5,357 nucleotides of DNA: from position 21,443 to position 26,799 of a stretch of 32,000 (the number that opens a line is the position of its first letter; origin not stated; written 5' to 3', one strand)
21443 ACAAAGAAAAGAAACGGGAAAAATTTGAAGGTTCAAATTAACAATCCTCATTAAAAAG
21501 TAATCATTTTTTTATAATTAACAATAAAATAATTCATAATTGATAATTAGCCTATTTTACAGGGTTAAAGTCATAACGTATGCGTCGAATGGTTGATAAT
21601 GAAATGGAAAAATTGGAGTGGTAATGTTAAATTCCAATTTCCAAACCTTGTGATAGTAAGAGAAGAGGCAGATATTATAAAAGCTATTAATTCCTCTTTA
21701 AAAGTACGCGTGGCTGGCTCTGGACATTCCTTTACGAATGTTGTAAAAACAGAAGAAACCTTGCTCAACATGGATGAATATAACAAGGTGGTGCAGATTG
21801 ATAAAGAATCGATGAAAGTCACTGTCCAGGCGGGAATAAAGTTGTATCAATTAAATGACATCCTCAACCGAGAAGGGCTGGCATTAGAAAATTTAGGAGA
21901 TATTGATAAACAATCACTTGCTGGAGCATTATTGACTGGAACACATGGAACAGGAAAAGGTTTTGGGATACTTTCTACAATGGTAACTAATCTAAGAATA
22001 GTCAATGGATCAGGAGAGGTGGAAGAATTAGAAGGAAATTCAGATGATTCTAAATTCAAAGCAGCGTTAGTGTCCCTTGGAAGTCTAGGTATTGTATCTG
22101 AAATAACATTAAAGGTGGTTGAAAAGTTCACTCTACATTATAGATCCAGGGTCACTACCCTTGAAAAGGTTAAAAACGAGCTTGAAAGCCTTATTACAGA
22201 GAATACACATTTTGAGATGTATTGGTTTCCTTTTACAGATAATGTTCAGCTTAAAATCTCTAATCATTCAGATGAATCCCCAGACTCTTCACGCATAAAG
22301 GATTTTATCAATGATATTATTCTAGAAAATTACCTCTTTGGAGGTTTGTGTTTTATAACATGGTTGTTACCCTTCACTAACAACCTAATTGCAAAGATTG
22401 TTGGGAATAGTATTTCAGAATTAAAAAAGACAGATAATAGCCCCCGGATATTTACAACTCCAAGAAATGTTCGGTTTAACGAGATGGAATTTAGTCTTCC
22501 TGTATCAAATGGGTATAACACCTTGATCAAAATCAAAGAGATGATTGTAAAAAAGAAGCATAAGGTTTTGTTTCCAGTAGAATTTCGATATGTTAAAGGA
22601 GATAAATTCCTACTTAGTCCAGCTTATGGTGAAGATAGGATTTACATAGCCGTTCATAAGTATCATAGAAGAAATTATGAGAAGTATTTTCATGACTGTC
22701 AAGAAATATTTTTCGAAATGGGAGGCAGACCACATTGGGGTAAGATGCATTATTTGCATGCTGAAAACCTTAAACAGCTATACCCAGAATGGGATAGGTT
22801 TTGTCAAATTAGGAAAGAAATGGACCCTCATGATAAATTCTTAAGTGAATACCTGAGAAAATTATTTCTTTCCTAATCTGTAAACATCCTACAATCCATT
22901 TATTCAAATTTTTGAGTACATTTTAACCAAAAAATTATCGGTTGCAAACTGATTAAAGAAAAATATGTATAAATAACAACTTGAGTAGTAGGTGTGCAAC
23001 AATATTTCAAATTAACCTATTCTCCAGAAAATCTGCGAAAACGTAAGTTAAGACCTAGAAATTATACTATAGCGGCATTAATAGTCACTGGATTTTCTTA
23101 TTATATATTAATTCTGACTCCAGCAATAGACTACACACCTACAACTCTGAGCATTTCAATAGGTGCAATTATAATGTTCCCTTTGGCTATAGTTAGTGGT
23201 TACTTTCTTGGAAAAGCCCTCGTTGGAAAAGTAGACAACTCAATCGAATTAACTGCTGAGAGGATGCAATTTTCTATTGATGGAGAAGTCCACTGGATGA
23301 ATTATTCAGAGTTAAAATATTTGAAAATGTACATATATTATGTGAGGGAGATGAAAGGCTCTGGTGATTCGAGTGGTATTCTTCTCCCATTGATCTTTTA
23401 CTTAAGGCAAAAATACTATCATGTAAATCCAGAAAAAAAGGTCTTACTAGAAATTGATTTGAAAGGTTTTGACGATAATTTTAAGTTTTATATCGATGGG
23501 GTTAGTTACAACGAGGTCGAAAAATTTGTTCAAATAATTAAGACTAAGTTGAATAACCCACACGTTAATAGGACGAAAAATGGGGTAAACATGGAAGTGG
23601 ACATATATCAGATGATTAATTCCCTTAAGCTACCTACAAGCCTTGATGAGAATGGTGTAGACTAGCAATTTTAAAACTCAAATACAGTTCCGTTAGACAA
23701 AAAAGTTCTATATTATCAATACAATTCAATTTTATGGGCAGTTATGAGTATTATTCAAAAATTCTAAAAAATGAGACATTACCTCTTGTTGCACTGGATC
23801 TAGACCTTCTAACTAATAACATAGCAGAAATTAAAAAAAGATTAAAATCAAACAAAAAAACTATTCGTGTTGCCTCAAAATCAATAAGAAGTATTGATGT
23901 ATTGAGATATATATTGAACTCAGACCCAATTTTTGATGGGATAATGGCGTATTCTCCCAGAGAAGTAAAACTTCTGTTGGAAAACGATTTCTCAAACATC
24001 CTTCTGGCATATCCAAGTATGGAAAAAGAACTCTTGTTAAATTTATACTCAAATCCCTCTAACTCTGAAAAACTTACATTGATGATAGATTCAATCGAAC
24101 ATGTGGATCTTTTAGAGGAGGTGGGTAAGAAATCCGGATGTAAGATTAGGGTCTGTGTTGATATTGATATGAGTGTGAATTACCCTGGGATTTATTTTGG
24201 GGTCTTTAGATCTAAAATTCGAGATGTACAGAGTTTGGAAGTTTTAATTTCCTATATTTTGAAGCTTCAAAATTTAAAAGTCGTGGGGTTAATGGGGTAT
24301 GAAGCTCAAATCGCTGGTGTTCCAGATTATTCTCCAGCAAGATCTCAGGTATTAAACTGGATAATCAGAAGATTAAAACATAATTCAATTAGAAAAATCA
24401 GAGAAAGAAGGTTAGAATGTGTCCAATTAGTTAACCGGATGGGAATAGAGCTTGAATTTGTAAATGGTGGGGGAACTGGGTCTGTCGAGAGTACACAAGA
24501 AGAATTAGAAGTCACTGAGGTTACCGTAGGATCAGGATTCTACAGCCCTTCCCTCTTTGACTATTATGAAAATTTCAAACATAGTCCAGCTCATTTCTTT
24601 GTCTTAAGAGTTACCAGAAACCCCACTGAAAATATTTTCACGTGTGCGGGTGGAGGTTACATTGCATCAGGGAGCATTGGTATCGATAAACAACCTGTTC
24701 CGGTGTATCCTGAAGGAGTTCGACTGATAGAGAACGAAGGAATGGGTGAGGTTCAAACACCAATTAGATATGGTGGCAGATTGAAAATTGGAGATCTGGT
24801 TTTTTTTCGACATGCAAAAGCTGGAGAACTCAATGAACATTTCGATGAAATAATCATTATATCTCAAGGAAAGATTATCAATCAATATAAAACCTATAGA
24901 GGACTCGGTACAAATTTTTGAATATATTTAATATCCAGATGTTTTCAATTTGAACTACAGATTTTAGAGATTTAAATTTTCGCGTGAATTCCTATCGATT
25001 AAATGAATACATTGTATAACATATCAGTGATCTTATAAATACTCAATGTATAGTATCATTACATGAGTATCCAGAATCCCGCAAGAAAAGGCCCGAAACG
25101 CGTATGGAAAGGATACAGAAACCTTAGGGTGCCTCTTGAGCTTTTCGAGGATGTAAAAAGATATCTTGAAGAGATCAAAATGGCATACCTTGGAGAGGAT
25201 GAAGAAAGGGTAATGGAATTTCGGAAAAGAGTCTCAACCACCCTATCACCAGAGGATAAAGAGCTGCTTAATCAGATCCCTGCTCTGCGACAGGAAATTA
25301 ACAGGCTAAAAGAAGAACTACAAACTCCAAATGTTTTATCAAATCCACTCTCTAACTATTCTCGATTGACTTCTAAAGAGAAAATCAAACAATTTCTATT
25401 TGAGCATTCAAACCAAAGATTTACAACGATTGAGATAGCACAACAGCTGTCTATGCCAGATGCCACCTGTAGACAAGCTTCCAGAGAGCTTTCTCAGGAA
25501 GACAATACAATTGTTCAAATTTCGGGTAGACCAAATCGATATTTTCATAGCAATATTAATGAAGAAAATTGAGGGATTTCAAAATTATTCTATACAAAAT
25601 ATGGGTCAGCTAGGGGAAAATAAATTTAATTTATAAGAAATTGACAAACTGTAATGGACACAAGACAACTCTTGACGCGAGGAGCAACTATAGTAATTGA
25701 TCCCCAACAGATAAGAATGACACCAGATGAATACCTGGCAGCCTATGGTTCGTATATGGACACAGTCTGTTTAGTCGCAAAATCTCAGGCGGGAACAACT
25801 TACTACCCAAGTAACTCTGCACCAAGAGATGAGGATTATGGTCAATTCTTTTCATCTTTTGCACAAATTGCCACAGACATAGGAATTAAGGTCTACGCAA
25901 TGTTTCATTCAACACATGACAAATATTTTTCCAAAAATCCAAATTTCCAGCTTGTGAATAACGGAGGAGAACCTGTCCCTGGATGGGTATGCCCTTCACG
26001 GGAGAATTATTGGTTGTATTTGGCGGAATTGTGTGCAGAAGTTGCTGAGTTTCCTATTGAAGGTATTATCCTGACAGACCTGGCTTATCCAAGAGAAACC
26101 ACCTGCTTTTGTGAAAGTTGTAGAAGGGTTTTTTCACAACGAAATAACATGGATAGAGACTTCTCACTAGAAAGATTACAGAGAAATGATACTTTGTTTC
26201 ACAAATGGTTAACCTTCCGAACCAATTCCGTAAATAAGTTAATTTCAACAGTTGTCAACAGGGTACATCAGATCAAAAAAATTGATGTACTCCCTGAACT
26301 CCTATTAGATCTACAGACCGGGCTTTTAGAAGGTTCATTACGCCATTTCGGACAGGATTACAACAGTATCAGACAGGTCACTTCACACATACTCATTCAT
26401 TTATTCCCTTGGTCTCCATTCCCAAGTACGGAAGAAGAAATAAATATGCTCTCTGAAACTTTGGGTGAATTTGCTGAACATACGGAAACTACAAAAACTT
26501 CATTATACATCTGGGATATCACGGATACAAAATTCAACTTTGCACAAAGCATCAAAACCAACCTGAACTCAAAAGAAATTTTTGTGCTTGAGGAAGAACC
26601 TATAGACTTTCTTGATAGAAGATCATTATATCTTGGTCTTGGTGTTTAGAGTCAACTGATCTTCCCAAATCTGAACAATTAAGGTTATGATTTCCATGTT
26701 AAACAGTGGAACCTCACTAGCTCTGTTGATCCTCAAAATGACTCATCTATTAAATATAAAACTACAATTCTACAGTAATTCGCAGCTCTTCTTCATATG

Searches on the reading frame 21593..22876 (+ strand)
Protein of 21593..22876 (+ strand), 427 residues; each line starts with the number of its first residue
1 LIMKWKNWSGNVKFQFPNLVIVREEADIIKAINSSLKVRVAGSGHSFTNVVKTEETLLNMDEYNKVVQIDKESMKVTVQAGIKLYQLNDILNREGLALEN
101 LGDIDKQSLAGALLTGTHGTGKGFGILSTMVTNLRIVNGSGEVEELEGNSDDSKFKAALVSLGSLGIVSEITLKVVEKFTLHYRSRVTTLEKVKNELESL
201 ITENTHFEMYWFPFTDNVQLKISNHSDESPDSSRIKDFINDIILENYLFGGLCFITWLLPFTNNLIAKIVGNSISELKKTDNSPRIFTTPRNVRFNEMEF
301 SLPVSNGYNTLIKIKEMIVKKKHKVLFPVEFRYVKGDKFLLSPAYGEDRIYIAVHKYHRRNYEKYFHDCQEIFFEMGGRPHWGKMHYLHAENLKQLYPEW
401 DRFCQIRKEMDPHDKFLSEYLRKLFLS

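Call 49: search_protein_families(library=pfam, proteins=[window:21593-22876:+], max_evalue=0.001)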
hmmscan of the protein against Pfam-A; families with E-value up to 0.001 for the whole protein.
window:21593-22876:+ (427 aa): 2 families
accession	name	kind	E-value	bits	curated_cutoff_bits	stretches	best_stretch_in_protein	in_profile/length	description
PF04030.19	ALO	-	6.1e-74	249.4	23.1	1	171-423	1-257/258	D-arabinono-1,4-lactone oxidase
PF01565.28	FAD_binding_4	-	1.5e-24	86.7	26.4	1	21-146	6-138/139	FAD binding domain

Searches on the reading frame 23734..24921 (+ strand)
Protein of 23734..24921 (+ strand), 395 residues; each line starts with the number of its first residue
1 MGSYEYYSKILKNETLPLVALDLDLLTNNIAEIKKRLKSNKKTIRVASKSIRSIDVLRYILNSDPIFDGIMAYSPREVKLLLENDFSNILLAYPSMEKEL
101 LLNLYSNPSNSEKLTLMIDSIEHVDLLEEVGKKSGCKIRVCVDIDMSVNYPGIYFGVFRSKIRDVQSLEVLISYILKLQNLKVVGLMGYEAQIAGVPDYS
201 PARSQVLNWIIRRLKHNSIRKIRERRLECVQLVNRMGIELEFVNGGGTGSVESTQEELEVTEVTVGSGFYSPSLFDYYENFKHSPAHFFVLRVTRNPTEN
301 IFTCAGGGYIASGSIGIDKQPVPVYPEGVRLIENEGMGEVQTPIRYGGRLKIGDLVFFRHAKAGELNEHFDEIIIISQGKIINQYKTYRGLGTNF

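Call 49: search_protein_families(library=pfam, proteins=[window:23734-24921:+], max_evalue=0.001)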
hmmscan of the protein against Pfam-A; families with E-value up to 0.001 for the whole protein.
window:23734-24921:+ (395 aa): 1 family
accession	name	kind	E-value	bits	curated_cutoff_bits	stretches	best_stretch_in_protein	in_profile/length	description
PF01168.26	Ala_racemase_N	-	1e-09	38.8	24.1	1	22-220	2-187/220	Alanine racemase, N-terminal domain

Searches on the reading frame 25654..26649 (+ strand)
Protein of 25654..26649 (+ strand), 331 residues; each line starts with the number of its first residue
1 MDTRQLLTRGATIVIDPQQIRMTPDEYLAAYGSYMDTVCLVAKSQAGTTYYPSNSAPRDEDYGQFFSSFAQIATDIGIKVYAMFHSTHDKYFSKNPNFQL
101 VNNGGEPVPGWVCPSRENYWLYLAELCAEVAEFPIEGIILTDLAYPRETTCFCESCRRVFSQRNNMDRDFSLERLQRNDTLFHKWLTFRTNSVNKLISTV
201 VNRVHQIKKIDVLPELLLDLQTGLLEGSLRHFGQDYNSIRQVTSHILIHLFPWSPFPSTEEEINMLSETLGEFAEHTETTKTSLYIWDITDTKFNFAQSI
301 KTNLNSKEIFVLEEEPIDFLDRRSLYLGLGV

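Call 3: search_protein_families(library=pfam, proteins=[window:25654-26649:+], max_evalue=0.1)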
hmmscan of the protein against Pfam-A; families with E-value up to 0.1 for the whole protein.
window:25654-26649:+ (331 aa): 3 families
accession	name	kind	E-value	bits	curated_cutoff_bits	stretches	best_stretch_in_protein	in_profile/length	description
PF14871.12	GHL6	-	0.0031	18.2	35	1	36-108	15-89/132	Hypothetical glycosyl hydrolase 6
PF14883.12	GHL13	-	0.016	14.7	27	1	134-303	143-304/324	Hypothetical glycosyl hydrolase family 13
PF02638.21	GHL10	-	0.076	12.5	27.9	0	129-208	149-220/311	Glycosyl hydrolase-like 10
